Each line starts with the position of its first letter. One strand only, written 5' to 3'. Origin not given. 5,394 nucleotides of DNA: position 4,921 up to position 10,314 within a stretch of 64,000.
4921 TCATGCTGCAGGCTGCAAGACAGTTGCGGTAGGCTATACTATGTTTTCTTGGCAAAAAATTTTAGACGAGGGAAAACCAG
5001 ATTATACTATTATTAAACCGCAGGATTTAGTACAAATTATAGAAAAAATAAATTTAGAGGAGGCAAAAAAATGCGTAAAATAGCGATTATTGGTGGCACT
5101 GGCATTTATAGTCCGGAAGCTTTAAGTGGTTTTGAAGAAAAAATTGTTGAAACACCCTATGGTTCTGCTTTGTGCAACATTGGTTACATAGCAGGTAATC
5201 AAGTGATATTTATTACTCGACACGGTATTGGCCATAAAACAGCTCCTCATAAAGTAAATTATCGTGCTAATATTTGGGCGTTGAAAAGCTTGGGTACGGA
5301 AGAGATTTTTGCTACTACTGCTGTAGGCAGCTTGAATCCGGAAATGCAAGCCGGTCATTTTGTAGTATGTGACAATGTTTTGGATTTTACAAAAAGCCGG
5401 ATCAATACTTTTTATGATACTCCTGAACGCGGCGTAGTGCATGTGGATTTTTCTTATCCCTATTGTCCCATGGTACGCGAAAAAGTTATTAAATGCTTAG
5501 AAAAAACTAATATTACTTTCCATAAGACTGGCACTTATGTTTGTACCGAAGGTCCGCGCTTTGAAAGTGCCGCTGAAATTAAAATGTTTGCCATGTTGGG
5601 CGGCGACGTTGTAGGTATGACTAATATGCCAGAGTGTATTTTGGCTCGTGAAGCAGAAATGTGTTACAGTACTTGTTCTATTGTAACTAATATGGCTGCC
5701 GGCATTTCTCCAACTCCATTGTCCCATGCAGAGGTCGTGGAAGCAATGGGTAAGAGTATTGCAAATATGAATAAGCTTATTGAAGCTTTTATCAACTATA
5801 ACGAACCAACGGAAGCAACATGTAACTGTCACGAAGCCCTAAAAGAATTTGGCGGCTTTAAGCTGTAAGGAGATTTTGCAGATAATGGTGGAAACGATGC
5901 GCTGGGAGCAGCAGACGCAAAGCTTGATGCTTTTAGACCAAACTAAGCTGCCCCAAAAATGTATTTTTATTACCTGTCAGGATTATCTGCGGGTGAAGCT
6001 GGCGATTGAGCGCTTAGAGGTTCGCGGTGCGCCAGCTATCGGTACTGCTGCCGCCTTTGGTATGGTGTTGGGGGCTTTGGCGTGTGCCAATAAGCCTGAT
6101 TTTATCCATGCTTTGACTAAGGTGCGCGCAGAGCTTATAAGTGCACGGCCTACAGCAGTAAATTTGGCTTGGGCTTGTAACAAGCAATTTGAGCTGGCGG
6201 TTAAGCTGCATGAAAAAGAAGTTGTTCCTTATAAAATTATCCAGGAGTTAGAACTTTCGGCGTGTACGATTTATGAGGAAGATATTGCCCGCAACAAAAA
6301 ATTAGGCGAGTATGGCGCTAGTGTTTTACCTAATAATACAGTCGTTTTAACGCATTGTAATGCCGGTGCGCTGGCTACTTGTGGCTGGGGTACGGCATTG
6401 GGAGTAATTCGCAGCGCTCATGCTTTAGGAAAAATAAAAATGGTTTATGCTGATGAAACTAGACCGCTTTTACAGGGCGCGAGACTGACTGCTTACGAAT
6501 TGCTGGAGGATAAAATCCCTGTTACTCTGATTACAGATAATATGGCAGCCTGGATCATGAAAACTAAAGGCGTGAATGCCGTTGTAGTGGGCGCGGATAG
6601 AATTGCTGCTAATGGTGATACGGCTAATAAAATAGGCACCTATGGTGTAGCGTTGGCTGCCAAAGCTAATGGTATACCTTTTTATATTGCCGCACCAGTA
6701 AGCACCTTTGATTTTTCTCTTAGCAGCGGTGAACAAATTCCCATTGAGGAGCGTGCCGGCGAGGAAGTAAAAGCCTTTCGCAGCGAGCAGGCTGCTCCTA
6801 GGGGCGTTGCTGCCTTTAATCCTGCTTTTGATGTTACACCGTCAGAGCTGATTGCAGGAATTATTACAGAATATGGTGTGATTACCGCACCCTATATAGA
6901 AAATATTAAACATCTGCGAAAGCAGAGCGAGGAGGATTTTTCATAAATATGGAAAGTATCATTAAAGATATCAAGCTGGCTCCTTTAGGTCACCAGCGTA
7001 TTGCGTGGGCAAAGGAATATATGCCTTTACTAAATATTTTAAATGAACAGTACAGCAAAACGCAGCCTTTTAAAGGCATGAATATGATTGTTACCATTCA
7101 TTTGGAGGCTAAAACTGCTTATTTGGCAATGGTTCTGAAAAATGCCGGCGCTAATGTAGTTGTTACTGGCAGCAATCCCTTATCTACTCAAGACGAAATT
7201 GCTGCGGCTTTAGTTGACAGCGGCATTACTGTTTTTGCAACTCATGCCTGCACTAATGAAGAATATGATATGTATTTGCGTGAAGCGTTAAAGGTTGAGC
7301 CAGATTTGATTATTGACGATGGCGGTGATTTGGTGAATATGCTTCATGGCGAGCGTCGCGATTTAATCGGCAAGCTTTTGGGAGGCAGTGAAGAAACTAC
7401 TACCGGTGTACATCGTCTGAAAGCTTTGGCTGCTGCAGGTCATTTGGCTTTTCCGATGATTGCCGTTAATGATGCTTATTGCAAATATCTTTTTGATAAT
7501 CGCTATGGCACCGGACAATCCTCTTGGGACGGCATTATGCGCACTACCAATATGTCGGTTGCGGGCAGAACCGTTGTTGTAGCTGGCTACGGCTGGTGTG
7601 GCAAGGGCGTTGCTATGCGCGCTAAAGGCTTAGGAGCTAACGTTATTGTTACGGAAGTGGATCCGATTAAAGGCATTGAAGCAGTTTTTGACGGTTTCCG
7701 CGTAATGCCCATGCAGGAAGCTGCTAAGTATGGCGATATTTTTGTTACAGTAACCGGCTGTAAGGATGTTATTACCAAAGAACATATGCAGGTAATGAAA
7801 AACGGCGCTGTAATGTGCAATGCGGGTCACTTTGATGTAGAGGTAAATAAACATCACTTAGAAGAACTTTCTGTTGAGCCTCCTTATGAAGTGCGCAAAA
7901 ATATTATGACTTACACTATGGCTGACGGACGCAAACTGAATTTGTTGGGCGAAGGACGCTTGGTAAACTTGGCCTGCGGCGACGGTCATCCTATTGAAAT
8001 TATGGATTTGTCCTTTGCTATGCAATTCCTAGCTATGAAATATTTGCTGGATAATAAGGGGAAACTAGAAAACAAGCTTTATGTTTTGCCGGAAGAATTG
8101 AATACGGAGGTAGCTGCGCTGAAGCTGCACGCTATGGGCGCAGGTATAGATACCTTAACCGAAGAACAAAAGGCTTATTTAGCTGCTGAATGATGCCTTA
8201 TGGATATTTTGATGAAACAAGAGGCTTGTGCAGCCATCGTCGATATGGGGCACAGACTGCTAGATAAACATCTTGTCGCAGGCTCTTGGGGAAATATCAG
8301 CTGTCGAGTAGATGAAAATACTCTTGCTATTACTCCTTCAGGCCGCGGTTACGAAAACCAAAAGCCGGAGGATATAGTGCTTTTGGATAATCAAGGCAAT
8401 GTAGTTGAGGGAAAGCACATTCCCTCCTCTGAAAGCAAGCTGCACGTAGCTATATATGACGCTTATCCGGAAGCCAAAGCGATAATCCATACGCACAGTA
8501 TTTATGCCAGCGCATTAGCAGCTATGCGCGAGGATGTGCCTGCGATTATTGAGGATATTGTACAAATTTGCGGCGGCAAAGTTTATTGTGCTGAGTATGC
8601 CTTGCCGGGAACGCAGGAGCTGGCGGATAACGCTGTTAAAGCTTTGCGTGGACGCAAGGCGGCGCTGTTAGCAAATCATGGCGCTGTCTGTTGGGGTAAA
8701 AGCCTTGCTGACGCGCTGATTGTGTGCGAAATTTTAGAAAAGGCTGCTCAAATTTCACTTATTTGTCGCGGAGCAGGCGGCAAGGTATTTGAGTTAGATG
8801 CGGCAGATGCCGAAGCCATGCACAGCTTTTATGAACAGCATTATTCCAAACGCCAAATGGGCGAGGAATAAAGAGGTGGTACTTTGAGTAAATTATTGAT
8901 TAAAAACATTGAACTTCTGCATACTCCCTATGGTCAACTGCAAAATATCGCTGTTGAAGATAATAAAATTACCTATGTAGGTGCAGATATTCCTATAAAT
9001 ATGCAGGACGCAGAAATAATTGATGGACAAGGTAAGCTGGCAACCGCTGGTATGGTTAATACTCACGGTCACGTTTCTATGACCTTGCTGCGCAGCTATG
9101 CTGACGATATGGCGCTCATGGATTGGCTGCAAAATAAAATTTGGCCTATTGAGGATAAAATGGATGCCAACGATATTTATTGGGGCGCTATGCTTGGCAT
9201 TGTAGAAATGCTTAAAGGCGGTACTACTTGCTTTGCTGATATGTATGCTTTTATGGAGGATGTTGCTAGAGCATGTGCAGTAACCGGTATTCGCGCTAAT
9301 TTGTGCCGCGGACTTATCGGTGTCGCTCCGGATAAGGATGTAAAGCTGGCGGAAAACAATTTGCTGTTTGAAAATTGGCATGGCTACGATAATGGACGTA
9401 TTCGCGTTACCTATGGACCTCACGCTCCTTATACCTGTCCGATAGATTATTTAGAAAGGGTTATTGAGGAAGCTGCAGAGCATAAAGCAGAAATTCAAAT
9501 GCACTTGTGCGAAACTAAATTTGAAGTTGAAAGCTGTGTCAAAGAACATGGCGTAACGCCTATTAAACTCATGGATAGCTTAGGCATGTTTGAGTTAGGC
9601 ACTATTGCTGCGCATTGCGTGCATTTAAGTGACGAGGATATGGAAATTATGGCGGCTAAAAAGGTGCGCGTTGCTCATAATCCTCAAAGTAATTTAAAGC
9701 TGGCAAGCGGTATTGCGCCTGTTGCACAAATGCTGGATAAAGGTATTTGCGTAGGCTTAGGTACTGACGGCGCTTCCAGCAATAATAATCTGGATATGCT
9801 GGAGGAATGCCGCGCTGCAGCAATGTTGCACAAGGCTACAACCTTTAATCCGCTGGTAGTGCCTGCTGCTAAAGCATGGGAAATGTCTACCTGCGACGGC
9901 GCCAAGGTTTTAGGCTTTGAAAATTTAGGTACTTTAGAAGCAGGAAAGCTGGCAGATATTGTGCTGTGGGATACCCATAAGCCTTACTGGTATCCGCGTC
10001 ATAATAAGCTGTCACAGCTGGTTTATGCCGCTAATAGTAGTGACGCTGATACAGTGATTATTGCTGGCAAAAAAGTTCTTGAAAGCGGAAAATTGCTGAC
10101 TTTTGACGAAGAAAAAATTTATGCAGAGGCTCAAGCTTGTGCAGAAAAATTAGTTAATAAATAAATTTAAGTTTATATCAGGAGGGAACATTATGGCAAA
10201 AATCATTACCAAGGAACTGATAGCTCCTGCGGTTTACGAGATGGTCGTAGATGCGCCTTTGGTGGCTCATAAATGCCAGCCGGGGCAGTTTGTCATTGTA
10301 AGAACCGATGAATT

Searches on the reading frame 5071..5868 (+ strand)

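Call 71: search_protein_families(library=pfam, proteins=[window:5071-5868:+], max_evalue=0.00001)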
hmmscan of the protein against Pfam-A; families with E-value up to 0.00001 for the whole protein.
window:5071-5868:+ (265 aa): 1 family
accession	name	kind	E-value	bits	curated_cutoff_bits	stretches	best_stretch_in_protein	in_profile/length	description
PF01048.26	PNP_UDP_1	-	2.2e-46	158.6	25.1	1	3-241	1-232/233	Phosphorylase superfamily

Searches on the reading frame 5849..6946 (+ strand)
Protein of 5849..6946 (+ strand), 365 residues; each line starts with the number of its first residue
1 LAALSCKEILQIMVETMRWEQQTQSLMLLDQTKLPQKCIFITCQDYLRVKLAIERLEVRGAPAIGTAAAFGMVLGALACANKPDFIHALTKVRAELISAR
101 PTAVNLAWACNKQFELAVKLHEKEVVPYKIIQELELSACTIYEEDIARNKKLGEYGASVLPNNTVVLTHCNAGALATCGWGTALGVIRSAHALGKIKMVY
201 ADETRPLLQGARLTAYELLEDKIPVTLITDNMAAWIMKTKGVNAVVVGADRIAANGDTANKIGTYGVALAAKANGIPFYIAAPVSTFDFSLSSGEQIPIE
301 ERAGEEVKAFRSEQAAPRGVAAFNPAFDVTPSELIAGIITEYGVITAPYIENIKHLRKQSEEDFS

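Call 71: search_protein_families(library=pfam, proteins=[window:5849-6946:+], max_evalue=0.00001)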
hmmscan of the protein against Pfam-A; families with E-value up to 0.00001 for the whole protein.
window:5849-6946:+ (365 aa): 1 family
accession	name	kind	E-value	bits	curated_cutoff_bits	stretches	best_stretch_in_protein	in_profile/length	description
PF01008.23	IF-2B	-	7.6e-83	278.4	22.4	1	57-346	1-279/280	Initiation factor 2 subunit family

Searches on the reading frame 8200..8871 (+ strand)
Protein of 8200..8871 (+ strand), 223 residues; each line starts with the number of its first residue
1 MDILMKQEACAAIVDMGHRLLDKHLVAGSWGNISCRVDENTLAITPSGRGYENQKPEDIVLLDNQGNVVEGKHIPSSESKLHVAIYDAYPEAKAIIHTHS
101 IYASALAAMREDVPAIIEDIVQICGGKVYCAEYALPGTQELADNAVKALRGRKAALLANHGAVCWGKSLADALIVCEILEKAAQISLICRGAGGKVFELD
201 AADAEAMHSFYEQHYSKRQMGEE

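Call 71: search_protein_families(library=pfam, proteins=[window:8200-8871:+], max_evalue=0.00001)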
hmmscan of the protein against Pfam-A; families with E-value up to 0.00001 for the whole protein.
window:8200-8871:+ (223 aa): 1 family
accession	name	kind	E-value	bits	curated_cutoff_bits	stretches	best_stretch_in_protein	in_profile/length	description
PF00596.27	Aldolase_II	-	1.9e-55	188.1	22.2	1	12-186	2-182/183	Class II Aldolase and Adducin N-terminal domain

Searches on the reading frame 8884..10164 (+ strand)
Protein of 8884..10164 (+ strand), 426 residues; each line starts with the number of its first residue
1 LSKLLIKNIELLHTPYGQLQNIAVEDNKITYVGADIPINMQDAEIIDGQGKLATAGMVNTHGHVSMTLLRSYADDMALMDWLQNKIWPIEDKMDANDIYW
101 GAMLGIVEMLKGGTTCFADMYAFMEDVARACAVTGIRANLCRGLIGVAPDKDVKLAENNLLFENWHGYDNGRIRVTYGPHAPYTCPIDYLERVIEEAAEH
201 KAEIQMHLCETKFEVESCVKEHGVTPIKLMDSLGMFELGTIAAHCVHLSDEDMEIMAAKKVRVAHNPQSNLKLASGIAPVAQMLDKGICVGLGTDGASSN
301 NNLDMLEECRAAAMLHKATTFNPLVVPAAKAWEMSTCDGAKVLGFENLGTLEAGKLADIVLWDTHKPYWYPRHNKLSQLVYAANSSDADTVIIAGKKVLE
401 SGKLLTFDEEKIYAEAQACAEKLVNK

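Call 72: search_protein_families(library=pfam, proteins=[window:8884-10164:+], max_evalue=0.00001)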
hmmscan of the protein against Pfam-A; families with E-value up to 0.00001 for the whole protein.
window:8884-10164:+ (426 aa): 2 families
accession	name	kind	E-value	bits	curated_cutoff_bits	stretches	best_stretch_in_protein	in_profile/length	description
PF01979.26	Amidohydro_1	-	9.3e-71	239.3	25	1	53-398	2-345/345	Amidohydrolase family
PF07969.17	Amidohydro_3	-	4.5e-15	56.5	29.7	1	180-364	249-446/472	Amidohydrolase family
